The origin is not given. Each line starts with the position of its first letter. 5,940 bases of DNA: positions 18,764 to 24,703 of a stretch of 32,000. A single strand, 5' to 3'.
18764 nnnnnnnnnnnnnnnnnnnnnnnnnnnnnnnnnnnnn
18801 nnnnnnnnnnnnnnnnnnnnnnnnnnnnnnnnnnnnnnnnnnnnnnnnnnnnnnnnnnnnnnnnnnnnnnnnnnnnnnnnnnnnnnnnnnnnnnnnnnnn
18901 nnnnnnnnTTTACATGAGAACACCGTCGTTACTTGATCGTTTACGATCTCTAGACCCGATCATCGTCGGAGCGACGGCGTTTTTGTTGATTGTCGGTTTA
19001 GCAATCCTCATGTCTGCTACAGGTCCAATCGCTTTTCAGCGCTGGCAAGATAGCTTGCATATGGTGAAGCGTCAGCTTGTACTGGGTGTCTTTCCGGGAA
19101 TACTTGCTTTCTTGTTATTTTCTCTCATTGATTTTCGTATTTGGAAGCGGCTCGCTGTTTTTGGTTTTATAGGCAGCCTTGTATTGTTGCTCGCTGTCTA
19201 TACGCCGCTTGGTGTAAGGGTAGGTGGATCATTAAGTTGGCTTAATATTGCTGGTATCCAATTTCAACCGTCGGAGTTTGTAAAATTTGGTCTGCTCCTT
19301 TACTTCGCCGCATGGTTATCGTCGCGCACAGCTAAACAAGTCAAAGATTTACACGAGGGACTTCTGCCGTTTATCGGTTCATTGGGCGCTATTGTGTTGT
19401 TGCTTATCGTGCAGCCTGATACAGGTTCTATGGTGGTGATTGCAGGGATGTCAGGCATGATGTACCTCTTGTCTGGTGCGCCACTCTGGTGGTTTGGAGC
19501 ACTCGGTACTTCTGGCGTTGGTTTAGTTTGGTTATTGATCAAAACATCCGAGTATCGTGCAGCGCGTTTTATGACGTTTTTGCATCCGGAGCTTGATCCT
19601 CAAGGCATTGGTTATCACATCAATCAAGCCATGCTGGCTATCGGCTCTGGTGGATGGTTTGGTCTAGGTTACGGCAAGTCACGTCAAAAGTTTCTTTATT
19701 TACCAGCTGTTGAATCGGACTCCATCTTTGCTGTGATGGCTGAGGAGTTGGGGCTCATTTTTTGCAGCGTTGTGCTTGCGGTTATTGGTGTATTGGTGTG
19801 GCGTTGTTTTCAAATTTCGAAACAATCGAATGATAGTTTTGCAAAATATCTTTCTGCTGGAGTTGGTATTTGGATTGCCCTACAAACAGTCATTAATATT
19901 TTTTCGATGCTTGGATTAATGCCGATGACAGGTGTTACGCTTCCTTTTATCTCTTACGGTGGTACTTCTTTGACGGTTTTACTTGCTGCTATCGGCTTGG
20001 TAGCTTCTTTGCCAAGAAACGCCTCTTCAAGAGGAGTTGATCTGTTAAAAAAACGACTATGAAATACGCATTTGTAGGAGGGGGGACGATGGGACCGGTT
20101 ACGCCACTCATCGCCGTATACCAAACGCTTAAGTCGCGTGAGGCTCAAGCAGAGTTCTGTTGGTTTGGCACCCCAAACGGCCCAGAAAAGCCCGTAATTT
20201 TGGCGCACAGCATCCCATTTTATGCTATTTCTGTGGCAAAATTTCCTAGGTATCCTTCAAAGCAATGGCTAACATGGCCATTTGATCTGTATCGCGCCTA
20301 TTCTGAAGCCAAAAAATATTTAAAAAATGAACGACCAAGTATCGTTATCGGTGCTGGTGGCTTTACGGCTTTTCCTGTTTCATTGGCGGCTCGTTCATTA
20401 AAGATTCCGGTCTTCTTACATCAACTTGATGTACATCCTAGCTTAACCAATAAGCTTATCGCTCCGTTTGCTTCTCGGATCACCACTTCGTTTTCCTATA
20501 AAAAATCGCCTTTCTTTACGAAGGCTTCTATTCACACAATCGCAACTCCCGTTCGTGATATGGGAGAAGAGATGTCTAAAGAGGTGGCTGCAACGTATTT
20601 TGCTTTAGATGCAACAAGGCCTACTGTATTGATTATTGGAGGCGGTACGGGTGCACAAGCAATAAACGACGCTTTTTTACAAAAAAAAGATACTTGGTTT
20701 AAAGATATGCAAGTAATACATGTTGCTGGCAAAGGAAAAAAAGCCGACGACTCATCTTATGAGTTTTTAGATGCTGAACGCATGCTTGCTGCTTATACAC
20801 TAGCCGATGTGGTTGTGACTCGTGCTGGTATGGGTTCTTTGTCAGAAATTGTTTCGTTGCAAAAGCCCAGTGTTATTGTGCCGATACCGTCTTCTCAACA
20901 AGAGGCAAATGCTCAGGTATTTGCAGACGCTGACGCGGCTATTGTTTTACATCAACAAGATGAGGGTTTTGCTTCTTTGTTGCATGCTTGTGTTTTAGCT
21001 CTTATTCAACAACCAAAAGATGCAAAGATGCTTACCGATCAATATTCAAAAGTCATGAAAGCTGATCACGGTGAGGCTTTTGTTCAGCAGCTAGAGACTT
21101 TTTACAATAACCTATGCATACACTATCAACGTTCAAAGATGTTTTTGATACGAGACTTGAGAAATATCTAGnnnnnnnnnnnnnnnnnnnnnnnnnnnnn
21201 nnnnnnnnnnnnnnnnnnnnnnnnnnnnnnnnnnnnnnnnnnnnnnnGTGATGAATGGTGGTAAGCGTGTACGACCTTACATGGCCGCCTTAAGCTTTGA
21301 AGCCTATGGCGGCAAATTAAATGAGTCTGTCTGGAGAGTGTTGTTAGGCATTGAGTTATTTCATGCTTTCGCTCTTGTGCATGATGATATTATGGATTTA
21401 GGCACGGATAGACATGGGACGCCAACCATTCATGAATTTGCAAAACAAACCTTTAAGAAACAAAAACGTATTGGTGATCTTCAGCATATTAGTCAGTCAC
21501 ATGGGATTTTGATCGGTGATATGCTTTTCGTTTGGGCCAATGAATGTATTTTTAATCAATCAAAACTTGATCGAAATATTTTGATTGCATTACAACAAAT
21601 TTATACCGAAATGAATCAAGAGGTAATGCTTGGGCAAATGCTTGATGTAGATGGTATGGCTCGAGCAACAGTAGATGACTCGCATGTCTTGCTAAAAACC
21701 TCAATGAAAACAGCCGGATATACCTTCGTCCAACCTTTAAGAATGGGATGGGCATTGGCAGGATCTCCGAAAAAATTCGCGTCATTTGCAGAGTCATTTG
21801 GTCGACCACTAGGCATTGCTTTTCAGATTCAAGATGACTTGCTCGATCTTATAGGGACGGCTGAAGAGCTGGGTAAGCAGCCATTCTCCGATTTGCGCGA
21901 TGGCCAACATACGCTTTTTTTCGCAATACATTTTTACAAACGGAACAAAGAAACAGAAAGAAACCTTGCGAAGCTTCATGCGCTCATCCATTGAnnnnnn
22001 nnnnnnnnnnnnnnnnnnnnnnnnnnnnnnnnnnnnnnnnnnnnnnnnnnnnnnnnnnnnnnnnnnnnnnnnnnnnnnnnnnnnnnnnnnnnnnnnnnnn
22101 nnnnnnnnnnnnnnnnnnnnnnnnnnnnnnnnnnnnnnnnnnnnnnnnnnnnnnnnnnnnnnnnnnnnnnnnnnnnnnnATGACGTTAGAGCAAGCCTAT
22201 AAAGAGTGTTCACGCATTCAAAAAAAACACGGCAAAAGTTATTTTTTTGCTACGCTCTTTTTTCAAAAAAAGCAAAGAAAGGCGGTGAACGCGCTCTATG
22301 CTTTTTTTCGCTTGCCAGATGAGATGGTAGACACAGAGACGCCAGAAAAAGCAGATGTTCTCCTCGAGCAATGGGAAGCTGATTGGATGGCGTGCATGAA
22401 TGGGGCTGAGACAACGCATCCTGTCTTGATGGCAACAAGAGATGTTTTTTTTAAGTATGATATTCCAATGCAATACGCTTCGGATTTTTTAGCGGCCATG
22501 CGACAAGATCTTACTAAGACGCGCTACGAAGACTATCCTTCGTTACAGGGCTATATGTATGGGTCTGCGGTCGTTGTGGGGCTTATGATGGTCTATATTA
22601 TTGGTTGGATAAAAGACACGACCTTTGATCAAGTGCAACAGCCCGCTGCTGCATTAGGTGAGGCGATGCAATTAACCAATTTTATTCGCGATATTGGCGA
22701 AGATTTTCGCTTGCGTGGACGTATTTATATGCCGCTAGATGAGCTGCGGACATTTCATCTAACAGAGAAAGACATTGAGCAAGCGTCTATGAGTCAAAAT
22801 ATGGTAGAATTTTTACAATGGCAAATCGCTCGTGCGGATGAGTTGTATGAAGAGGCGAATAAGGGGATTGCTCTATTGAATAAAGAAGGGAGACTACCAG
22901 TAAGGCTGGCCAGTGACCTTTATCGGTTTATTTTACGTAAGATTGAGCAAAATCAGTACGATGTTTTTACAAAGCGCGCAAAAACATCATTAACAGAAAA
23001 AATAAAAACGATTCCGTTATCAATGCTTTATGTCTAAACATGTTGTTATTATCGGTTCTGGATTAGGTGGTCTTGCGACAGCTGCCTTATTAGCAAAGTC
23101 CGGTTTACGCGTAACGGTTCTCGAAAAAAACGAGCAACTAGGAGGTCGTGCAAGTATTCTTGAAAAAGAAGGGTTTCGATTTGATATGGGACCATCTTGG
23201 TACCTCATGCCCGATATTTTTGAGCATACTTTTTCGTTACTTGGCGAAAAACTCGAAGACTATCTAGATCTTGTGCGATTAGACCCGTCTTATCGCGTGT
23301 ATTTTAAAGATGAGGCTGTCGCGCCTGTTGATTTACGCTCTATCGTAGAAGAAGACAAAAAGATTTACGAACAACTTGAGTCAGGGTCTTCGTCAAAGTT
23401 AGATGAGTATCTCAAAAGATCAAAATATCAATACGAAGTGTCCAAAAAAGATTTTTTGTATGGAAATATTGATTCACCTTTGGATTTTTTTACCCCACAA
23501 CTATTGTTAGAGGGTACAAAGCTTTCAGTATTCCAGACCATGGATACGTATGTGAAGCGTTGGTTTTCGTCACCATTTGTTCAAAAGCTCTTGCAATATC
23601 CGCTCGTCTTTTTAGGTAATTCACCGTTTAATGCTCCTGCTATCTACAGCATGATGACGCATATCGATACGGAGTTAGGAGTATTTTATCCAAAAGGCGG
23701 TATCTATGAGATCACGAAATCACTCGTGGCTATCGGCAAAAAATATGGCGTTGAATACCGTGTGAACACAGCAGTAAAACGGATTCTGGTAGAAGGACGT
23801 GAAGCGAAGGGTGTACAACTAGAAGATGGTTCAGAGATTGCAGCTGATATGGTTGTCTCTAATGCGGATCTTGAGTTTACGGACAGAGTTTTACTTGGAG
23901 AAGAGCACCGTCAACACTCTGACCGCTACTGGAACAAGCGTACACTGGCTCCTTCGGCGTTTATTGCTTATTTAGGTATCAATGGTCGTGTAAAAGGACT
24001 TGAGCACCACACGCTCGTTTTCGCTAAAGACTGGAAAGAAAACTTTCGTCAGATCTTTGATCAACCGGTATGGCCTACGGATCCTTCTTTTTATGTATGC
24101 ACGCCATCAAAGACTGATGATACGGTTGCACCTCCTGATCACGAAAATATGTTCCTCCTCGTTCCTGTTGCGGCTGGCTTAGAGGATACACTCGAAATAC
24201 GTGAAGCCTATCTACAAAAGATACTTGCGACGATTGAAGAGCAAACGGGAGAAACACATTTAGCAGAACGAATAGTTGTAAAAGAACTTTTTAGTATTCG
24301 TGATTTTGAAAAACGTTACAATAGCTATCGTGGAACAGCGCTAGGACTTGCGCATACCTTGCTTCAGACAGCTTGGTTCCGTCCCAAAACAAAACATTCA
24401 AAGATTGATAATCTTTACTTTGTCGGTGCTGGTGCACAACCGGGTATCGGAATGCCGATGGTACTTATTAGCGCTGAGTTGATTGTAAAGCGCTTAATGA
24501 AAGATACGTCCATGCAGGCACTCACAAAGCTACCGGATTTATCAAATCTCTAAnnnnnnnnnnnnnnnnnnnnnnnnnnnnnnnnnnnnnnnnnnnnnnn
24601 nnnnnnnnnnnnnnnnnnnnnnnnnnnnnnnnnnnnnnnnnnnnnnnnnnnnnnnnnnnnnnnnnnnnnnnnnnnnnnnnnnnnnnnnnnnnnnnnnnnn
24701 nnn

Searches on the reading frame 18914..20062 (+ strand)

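Call 10: search_protein_families(library=pfam, proteins=[window:18914-20062:+], max_evalue=0.0001)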
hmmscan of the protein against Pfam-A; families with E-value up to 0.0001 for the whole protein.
window:18914-20062:+ (382 aa): 1 family
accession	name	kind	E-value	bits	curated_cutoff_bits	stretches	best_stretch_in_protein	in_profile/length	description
PF01098.24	FTSW_RODA_SPOVE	-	3.1e-87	293.3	26.4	1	21-370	7-354/356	Cell cycle protein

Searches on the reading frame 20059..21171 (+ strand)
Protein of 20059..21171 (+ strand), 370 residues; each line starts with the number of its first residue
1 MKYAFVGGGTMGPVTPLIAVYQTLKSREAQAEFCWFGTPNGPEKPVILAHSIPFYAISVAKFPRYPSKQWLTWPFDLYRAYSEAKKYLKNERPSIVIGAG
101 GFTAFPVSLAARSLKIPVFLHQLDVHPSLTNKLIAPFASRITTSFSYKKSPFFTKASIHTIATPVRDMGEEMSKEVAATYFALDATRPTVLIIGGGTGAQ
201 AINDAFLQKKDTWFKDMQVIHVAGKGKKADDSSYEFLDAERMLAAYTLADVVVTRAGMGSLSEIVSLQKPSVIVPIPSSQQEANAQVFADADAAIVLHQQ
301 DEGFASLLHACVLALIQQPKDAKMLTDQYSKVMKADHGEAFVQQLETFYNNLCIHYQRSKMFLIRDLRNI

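Call 10: search_protein_families(library=pfam, proteins=[window:20059-21171:+], max_evalue=0.0001)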
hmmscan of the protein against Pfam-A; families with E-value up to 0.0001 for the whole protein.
window:20059-21171:+ (370 aa): 2 families
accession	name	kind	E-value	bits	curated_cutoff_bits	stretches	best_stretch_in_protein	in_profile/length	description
PF03033.26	Glyco_transf_28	-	1.8e-28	99.8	26.2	1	4-141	2-137/139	Glycosyltransferase family 28 N-terminal domain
PF04101.22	Glyco_tran_28_C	-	2.3e-24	86.8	22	1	189-329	1-154/166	Glycosyltransferase family 28 C-terminal domain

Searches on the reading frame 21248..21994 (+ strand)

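Call 10: search_protein_families(library=pfam, proteins=[window:21248-21994:+], max_evalue=0.0001)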
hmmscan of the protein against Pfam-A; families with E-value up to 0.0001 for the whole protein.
window:21248-21994:+ (248 aa): 1 family
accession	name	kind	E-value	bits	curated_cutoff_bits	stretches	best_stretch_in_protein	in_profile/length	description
PF00348.22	polyprenyl_synt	-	2.9e-43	148.4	27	1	3-241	14-231/251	Polyprenyl synthetase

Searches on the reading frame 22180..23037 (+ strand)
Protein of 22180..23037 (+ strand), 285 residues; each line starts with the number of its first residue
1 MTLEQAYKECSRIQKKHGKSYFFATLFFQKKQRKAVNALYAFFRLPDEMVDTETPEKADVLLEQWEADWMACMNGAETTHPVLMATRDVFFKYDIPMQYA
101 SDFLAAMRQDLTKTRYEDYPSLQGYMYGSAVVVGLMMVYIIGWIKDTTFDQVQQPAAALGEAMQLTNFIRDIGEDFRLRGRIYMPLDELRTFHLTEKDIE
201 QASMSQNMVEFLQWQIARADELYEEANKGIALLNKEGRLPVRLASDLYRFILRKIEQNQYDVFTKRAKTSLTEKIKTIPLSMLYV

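Call 10: search_protein_families(library=pfam, proteins=[window:22180-23037:+], max_evalue=0.0001)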
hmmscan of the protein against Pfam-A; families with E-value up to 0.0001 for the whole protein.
window:22180-23037:+ (285 aa): 1 family
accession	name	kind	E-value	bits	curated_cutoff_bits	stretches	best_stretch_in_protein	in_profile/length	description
PF00494.24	SQS_PSY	-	7.3e-68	229.5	26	1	15-272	2-262/263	Squalene/phytoene synthase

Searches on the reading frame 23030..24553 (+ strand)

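Call 10: search_protein_families(library=pfam, proteins=[window:23030-24553:+], max_evalue=0.0001)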
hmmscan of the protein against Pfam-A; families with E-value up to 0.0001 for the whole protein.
window:23030-24553:+ (507 aa): 9 families
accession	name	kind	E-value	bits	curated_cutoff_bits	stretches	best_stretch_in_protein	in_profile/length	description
PF01593.30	Amino_oxidase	-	2.7e-29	103.2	19.8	1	12-484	1-437/443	Flavin containing amine oxidoreductase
PF13450.12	NAD_binding_8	-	5.8e-17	62.2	21.9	1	7-71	1-65/68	NAD(P)-binding Rossmann-like domain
PF01266.30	DAO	-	6.1e-12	46.2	27.9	1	4-42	1-39/353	FAD dependent oxidoreductase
PF07992.20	Pyr_redox_2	-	6.4e-11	42.6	26.1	1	4-44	2-42/291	Pyridine nucleotide-disulphide oxidoreductase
PF00890.30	FAD_binding_2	-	2.8e-08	33.8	20.4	1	4-40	1-37/414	FAD binding domain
PF01494.25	FAD_binding_3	-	4.1e-07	30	22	1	4-46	3-47/349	FAD binding domain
PF03486.20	HI0933_like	-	6.4e-07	29.5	50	0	4-39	2-37/244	HI0933-like protein Rossmann domain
PF00070.33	Pyr_redox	-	2.6e-06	28.3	22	0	4-38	1-35/82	Pyridine nucleotide-disulphide oxidoreductase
PF12831.13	FAD_oxidored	-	4.7e-06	26.6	27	1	5-42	2-39/416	FAD dependent oxidoreductase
